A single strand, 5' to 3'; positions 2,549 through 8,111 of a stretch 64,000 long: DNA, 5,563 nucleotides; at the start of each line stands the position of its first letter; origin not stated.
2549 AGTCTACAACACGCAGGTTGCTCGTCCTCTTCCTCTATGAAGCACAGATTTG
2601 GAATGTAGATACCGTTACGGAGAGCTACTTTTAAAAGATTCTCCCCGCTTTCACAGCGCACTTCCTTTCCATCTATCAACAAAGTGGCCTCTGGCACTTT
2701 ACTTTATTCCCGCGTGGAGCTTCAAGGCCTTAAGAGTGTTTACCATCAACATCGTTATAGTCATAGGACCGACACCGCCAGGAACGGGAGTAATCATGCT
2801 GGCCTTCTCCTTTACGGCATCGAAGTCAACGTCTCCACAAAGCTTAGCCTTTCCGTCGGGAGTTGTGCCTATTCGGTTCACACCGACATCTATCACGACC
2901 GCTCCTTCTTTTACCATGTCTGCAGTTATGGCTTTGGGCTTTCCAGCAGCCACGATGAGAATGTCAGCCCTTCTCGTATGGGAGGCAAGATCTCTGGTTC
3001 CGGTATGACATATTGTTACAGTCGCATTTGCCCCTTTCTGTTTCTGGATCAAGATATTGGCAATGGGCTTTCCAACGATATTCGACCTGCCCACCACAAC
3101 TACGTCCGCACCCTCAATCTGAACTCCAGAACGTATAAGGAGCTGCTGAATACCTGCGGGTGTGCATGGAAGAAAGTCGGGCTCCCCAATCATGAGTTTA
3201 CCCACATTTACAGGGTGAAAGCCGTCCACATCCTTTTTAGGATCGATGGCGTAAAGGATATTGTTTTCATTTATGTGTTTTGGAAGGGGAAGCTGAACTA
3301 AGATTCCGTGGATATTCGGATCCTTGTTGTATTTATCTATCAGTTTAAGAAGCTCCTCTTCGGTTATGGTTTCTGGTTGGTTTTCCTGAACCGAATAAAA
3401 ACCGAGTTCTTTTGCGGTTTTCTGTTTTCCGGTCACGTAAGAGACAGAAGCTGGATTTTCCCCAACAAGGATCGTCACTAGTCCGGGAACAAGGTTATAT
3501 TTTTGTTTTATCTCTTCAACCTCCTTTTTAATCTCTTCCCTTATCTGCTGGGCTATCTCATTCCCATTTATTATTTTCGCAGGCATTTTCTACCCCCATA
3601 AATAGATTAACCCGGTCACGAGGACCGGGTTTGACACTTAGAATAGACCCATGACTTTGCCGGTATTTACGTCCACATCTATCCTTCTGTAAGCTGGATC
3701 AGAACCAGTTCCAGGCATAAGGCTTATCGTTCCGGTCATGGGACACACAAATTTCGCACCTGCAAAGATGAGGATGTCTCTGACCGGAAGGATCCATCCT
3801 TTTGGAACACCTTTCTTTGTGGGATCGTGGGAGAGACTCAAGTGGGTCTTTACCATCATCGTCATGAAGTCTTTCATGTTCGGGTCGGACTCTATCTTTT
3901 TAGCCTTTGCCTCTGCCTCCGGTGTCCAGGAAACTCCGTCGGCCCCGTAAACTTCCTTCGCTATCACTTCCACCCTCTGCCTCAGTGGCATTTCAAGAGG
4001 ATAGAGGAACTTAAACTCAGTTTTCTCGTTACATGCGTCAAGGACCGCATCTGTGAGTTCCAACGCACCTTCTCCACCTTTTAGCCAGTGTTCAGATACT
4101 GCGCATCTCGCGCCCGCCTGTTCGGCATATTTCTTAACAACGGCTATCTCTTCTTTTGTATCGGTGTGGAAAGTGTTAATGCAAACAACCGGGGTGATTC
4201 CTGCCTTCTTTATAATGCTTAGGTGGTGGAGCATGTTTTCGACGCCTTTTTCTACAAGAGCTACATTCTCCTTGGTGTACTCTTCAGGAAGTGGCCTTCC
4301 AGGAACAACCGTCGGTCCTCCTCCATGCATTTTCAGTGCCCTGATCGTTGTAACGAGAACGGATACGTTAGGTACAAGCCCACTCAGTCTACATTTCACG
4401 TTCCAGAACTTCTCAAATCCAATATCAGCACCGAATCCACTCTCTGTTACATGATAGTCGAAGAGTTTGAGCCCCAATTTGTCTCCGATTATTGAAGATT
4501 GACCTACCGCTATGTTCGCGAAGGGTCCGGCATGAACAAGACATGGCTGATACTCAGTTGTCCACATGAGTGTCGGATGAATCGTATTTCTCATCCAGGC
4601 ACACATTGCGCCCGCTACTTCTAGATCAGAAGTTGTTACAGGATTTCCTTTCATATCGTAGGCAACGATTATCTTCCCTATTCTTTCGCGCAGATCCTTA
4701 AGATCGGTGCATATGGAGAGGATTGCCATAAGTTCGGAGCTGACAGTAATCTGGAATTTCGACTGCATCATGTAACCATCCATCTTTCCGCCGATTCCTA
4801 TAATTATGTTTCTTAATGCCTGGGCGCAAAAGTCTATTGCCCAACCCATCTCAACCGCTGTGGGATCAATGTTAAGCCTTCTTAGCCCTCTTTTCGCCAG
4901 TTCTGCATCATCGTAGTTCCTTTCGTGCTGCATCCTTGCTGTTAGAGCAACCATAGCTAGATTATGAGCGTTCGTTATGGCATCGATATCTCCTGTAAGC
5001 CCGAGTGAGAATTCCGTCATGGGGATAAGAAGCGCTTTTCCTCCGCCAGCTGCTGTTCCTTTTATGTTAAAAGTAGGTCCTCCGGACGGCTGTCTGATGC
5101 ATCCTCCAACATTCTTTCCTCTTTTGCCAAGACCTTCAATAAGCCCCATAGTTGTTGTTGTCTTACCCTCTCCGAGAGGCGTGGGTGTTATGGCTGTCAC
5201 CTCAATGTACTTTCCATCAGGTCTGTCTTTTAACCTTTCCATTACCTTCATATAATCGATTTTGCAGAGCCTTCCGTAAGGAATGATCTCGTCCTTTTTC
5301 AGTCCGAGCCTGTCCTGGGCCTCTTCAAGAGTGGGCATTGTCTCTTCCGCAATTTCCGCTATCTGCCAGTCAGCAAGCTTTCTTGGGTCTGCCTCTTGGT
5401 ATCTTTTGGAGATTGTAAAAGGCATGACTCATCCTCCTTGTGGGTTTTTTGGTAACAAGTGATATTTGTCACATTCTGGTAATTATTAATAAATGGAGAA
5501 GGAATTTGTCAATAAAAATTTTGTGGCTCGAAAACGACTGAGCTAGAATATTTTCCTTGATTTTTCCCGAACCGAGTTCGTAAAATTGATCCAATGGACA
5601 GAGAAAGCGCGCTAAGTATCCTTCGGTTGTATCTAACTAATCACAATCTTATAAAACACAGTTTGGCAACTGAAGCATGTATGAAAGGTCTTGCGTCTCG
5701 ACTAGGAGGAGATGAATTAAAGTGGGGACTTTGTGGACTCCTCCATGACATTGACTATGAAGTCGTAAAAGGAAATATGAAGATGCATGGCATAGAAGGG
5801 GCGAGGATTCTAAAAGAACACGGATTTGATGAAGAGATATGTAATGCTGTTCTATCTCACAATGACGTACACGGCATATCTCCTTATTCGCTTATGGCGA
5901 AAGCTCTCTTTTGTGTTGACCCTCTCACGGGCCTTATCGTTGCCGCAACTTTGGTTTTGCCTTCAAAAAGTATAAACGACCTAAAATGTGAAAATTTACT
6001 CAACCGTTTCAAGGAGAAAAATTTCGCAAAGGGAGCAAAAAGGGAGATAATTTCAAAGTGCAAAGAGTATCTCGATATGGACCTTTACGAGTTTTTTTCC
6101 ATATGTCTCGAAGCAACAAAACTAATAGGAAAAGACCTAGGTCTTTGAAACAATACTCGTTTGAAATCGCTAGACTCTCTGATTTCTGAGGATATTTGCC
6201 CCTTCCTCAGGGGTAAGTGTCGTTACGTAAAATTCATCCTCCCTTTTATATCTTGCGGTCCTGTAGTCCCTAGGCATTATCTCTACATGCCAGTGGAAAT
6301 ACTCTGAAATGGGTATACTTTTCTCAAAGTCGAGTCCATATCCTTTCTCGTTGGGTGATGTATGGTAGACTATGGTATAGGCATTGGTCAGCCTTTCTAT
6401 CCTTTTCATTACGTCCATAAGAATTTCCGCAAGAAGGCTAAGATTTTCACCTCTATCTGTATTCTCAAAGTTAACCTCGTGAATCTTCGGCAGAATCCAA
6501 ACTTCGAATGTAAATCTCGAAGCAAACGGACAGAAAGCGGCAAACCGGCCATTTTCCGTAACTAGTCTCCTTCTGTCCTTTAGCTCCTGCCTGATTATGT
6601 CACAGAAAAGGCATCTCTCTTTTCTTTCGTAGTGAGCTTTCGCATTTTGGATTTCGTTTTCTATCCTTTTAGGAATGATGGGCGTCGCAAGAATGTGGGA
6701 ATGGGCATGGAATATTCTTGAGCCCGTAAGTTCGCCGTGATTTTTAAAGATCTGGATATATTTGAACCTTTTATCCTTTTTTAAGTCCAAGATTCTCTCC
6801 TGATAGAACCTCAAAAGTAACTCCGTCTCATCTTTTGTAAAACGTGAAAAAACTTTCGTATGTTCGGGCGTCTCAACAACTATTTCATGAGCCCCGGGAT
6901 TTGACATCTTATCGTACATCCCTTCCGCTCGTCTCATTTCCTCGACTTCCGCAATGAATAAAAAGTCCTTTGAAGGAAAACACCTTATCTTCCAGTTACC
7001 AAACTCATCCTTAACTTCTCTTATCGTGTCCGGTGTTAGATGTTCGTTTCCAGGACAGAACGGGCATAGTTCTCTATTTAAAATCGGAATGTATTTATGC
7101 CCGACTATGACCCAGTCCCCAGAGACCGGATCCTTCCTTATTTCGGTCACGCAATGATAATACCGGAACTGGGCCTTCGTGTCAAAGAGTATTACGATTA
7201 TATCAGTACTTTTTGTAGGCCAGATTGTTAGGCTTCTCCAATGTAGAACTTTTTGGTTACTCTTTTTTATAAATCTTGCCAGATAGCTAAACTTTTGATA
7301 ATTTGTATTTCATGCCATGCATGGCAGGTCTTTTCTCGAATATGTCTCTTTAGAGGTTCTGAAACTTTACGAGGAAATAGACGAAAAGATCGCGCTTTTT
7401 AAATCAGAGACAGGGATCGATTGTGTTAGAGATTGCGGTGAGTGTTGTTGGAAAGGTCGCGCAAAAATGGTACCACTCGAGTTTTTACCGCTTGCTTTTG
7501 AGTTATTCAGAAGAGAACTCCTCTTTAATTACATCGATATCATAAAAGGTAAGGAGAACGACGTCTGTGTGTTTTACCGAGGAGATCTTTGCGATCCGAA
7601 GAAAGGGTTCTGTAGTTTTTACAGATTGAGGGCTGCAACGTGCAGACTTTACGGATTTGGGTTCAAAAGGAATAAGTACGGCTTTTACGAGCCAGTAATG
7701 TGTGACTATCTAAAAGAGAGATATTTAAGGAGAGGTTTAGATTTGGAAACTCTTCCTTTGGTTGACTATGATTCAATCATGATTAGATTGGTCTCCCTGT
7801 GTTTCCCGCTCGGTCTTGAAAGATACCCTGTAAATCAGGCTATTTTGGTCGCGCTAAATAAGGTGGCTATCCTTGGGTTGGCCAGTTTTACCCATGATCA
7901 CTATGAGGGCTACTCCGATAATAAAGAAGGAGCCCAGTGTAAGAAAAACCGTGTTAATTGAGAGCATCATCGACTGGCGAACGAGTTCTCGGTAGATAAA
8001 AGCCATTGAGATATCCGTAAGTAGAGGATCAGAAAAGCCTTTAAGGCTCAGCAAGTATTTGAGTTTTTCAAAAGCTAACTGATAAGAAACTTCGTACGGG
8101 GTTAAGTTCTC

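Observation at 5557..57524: Recurrent promoter-abutting start codons suggest first genes of transcription units are leaderless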

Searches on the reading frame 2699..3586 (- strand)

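Call 11: search_protein_families(library=pfam, proteins=[window:2699-3586:-])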
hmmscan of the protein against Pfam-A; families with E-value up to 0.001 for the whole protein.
window:2699-3586:- (295 aa): 2 families
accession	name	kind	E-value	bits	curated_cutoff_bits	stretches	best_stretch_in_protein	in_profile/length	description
PF02882.25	THF_DHG_CYH_C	-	3.8e-69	231.5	27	1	124-290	1-158/160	Tetrahydrofolate dehydrogenase/cyclohydrolase, NAD(P)-binding domain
PF00763.28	THF_DHG_CYH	-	6e-44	149.4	32.8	1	6-121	1-115/115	Tetrahydrofolate dehydrogenase/cyclohydrolase, catalytic domain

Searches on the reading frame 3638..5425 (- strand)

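Call 7: search_protein_families(library=pfam, proteins=[window:3638-5425:-])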
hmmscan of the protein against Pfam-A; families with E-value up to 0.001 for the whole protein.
window:3638-5425:- (595 aa): 1 family
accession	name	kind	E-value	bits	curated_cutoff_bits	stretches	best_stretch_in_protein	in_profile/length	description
PF01268.25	FTHFS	-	3.9e-221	735.5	27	1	19-595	3-556/556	Formate--tetrahydrofolate ligase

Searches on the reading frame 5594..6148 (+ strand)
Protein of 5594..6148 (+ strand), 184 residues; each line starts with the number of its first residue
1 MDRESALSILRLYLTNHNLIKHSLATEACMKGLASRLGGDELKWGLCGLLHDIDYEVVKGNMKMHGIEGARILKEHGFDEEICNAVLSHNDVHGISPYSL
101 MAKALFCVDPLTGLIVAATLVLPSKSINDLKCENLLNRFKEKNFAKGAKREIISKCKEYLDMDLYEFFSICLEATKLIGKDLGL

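Call 7: search_protein_families(library=pfam, proteins=[window:5594-6148:+])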
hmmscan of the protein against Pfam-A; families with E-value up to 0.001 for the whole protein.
window:5594-6148:+ (184 aa): 1 family
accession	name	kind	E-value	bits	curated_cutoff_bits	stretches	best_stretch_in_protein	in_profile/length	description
PF01966.28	HD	-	1.5e-12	48.3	22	1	20-96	2-92/116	HD domain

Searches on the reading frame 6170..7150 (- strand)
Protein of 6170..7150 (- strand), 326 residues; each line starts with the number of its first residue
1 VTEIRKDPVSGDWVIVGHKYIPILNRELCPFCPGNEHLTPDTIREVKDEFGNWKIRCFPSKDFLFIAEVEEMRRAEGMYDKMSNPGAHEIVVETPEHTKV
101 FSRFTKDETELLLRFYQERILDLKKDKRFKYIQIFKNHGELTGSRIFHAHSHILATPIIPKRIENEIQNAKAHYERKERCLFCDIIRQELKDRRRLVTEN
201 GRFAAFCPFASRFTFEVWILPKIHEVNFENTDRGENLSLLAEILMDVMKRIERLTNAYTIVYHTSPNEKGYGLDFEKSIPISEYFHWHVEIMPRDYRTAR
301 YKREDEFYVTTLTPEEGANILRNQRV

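Call 7: search_protein_families(library=pfam, proteins=[window:6170-7150:-])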
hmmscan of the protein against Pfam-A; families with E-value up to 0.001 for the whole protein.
window:6170-7150:- (326 aa): 5 families
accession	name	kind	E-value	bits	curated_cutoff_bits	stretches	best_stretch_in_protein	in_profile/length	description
PF16285.10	DUF4931_N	-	2e-10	41.2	24.1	1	88-154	53-119/124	Domain of unknown function (DUF4931) N-terminal domain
PF01087.27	GalP_UDP_transf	-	3e-09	38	22.1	1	28-160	54-184/184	Galactose-1-phosphate uridyl transferase, N-terminal domain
PF01230.28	HIT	-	9e-07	29.9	21.5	0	88-155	28-94/98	HIT domain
PF02744.22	GalP_UDP_tr_C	-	2.9e-05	24.3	29.2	1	172-290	7-118/165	Galactose-1-phosphate uridyl transferase, C-terminal domain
PF16268.10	DUF4921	-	0.00038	19.9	28.5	0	103-225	194-313/425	Domain of unknown function (DUF4921)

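Call 28: find_homologous_proteins(query=window:6170-7150:-)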
Query window:6170-7150:- (326 aa): 3724 proteins with E <= 0.001 among 4523 candidates; the best 120 are listed.
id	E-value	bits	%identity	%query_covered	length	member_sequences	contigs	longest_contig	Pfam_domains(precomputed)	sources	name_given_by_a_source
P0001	3.2e-223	758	100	100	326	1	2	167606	PF16285.11,PF01230.30,PF01087.28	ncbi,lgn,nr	ncbi:MAG: DUF4931 domain-containing protein [Desulfobacterota bacterium]|nr:DUF4931 domain-containin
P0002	1.1e-150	520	67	100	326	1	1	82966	PF16268.11,PF16285.11,PF01230.30,PF02744.23,PF01087.28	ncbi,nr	ncbi:MAG: galactose-1-phosphate uridylyltransferase [Deltaproteobacteria bacterium]|nr:galactose-1-p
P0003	2.1e-149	515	66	100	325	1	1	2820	PF16268.11,PF16285.11,PF01230.30,PF02744.23,PF01087.28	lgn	-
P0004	2.5e-149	515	66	100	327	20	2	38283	PF16268.11,PF16285.11,PF01230.30,PF02744.23,PF01087.28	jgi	jgi:UDPglucose--hexose-1-phosphate uridylyltransferase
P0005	4.1e-147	508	66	100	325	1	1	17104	PF16268.11,PF16285.11,PF01230.30,PF02744.23,PF01087.28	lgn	-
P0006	1.3e-145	503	65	100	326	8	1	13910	PF16285.11,PF01230.30,PF02744.23,PF01087.28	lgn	-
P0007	1.5e-145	503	63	100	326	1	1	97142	PF16268.11,PF16285.11,PF01230.30,PF02744.23,PF01087.28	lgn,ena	-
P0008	2.2e-145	502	64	100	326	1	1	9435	PF16285.11,PF01230.30,PF02744.23,PF01087.28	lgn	-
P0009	1.2e-130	454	59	100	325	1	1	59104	PF16285.11,PF01230.30,PF02744.23,PF01087.28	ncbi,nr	ncbi:MAG: DUF4931 domain-containing protein [Syntrophorhabdaceae bacterium]|nr:DUF4931 domain-contai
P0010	5.5e-130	452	58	100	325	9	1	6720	PF16285.11,PF01230.30,PF02744.23,PF01087.28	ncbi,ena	-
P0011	1.6e-129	450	57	100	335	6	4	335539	PF16285.11,PF02744.23,PF01087.28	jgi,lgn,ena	-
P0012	2.2e-129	450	59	100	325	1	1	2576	PF16285.11,PF01230.30,PF02744.23,PF01087.28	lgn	-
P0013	5.5e-129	448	56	100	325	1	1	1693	PF16285.11,PF01230.30,PF02744.23,PF01087.28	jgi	jgi:UDPglucose--hexose-1-phosphate uridylyltransferase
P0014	1.6e-128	447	57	100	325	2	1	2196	PF16285.11,PF01230.30,PF02744.23,PF01087.28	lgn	-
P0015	1.6e-128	447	58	99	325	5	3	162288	PF16285.11,PF01230.30,PF02744.23,PF01087.28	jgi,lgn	jgi:UDPglucose--hexose-1-phosphate uridylyltransferase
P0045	1.7e-125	437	56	100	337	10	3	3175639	PF16285.11,PF01230.30,PF02744.23,PF01087.28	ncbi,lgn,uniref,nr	ncbi:galactose-1-phosphate uridylyltransferase [Syntrophorhabdus aromaticivorans]|uniref:galactose-1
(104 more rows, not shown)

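Call 29: find_encoding_contigs(protein=P0002, flank=10000, max_places=2)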
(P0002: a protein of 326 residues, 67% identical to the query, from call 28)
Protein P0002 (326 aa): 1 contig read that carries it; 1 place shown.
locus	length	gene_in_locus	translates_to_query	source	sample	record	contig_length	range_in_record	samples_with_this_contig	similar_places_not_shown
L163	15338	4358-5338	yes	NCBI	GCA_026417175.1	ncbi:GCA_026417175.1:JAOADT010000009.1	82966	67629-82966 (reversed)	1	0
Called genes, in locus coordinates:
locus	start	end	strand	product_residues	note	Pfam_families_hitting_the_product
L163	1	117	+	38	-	PF03977:OAD_beta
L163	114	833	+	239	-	PF01841:Transglut_core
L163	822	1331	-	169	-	PF01035:DNA_binding_1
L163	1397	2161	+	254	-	PF23023:Anti-Pycsar_Apyc1 (faint), PF00753:Lactamase_B (weak), PF12706:Lactamase_B_2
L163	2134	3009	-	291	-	PF14501:HATPase_c_5 (faint), PF00512:HisKA, PF02518:HATPase_c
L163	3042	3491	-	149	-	PF10702:DUF2507, PF02830:V4R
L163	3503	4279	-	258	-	PF00459:Inositol_P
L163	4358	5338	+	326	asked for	PF01087:GalP_UDP_transf, PF16268:DUF4921 (faint), PF01230:HIT (faint), PF16285:DUF4931_N, PF02744:GalP_UDP_tr_C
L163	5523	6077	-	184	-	PF01966:HD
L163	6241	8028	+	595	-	PF01268:FTHFS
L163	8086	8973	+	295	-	PF00763:THF_DHG_CYH, PF02882:THF_DHG_CYH_C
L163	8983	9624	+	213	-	PF13510:Fer2_4, PF10588:NADH-G_4Fe-4S_3, PF22117:Fer4_Nqo3 (weak)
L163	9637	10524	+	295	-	PF03599:CdhD, PF00809:Pterin_bind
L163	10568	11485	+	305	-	PF03599:CdhD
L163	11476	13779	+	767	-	PF13534:Fer4_17 (faint), PF00037:Fer4 (faint), PF03063:Prismane, PF12837:Fer4_6 (faint), PF12838:Fer4_7 (weak), PF13183:Fer4_8 (weak), PF13187:Fer4_9 (weak)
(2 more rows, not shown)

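Call 30: find_encoding_contigs(protein=P0045, flank=10000, max_places=1)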
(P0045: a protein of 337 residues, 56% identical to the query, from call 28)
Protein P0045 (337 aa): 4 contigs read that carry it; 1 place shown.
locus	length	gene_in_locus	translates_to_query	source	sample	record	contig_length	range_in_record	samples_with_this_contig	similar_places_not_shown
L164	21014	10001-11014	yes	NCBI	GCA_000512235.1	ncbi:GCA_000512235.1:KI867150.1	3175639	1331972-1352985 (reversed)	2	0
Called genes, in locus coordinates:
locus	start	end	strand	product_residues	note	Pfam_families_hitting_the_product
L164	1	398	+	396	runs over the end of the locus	PF00155:Aminotran_1_2, PF01041:DegT_DnrJ_EryC1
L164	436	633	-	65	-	-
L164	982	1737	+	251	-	PF00999:Na_H_Exchanger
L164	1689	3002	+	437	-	PF00999:Na_H_Exchanger, PF02254:TrkA_N, PF02080:TrkA_C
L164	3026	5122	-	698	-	PF12437:GSIII_N, PF00120:Gln-synt_C, PF18318:Gln-synt_C-ter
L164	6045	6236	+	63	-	-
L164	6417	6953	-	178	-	PF01035:DNA_binding_1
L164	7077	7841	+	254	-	PF23023:Anti-Pycsar_Apyc1, PF12706:Lactamase_B_2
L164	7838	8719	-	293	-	PF00512:HisKA, PF02518:HATPase_c, PF14501:HATPase_c_5 (weak)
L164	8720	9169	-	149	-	PF10702:DUF2507 (weak), PF02830:V4R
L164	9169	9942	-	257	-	PF00459:Inositol_P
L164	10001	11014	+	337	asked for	PF01087:GalP_UDP_transf, PF01230:HIT (faint), PF16285:DUF4931_N, PF02744:GalP_UDP_tr_C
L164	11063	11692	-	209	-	PF00702:Hydrolase (weak)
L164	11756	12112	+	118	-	-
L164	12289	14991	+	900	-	PF02629:CoA_binding, PF13380:CoA_binding_2, PF13607:Succ_CoA_lig, PF19045:Ligase_CoA_2, PF13549:ATP-grasp_5, PF13302:Acetyltransf_3, PF00583:Acetyltransf_1, PF13508:Acetyltransf_7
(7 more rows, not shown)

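Call 31: find_encoding_contigs(protein=P0007, flank=10000, max_places=1)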
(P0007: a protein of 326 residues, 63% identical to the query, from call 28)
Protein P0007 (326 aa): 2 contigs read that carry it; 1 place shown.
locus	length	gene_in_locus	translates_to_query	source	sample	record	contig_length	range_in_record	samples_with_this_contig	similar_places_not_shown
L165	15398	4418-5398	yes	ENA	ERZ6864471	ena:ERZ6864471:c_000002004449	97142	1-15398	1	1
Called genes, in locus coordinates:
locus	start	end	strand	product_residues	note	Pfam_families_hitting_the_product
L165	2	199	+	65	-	?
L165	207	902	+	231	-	PF01841:Transglut_core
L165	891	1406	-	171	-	PF01035:DNA_binding_1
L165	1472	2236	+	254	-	PF23023:Anti-Pycsar_Apyc1 (faint), PF00753:Lactamase_B (weak), PF12706:Lactamase_B_2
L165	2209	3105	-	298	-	PF00512:HisKA, PF02518:HATPase_c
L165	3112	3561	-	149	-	PF10702:DUF2507, PF02830:V4R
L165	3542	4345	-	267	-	PF00459:Inositol_P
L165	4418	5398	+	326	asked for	PF01087:GalP_UDP_transf, PF01230:HIT (faint), PF16285:DUF4931_N, PF16268:DUF4921 (weak), PF02744:GalP_UDP_tr_C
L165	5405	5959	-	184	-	PF01966:HD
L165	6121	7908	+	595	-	PF01268:FTHFS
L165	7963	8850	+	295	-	PF00763:THF_DHG_CYH, PF02882:THF_DHG_CYH_C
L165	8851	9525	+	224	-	PF13510:Fer2_4, PF10588:NADH-G_4Fe-4S_3, PF22117:Fer4_Nqo3 (weak)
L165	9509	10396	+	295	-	PF03599:CdhD, PF00809:Pterin_bind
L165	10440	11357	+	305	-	PF03599:CdhD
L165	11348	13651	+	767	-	PF13534:Fer4_17 (faint), PF03063:Prismane, PF12838:Fer4_7 (weak), PF13183:Fer4_8 (weak)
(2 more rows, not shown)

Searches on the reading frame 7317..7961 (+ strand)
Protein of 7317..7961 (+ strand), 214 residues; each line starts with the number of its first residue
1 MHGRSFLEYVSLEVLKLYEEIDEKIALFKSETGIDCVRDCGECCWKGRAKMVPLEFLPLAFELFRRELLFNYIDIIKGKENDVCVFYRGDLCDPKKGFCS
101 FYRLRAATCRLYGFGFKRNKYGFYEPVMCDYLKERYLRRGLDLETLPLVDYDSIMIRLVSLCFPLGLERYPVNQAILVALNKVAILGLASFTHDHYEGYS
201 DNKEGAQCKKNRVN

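Call 7: search_protein_families(library=pfam, proteins=[window:7317-7961:+])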
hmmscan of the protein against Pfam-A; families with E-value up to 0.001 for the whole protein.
window:7317-7961:+ (214 aa): 1 family
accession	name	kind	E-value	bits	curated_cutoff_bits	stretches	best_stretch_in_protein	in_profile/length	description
PF03692.20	CxxCxxCC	-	3.4e-05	24.9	23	1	36-120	2-75/85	Putative zinc- or iron-chelating domain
